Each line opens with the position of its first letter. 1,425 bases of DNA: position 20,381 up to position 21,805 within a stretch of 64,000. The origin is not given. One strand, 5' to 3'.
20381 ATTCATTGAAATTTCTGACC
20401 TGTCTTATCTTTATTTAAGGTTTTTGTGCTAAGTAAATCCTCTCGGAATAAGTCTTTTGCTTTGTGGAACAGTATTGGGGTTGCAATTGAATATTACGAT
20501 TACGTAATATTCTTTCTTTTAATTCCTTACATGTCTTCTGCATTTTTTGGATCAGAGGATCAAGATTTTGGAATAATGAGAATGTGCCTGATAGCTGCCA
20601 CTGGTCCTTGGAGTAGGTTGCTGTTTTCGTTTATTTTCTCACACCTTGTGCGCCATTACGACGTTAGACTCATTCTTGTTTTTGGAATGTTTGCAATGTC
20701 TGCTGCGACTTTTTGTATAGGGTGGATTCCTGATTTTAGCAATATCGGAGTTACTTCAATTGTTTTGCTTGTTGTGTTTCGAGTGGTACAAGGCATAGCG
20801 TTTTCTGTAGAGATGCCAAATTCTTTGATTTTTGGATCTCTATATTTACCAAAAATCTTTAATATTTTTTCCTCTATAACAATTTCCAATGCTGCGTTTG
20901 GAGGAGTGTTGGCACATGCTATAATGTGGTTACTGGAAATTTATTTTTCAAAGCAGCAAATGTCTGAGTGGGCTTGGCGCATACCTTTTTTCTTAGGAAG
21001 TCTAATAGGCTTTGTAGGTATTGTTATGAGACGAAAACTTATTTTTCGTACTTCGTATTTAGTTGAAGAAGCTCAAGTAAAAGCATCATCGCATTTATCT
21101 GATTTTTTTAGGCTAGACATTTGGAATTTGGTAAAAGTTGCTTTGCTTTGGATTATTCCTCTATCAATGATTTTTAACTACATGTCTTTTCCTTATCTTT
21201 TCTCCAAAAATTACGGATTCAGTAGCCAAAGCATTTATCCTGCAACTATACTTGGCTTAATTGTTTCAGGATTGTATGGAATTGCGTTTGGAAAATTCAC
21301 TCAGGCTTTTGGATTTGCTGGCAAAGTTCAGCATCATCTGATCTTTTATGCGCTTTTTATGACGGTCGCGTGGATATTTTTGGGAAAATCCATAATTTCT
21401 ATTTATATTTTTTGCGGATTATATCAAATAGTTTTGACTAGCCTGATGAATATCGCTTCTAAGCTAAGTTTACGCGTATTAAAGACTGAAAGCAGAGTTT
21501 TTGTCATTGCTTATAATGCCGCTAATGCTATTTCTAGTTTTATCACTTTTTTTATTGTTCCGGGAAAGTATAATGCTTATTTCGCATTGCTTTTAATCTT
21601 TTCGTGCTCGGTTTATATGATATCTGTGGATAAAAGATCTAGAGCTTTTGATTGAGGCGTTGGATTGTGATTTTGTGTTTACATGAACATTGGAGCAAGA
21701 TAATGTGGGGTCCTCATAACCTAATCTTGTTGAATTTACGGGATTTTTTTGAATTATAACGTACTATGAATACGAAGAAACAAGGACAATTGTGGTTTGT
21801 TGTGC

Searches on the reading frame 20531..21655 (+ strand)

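Call 89: search_protein_families(library=pfam, proteins=[window:20531-21655:+], max_evalue=0.001)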
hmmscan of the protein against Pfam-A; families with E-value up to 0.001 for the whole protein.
window:20531-21655:+ (374 aa): 1 family
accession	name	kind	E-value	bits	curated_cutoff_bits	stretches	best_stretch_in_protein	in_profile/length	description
PF07690.21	MFS_1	-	3.3e-08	33.3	33.4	1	20-338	36-345/347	Major Facilitator Superfamily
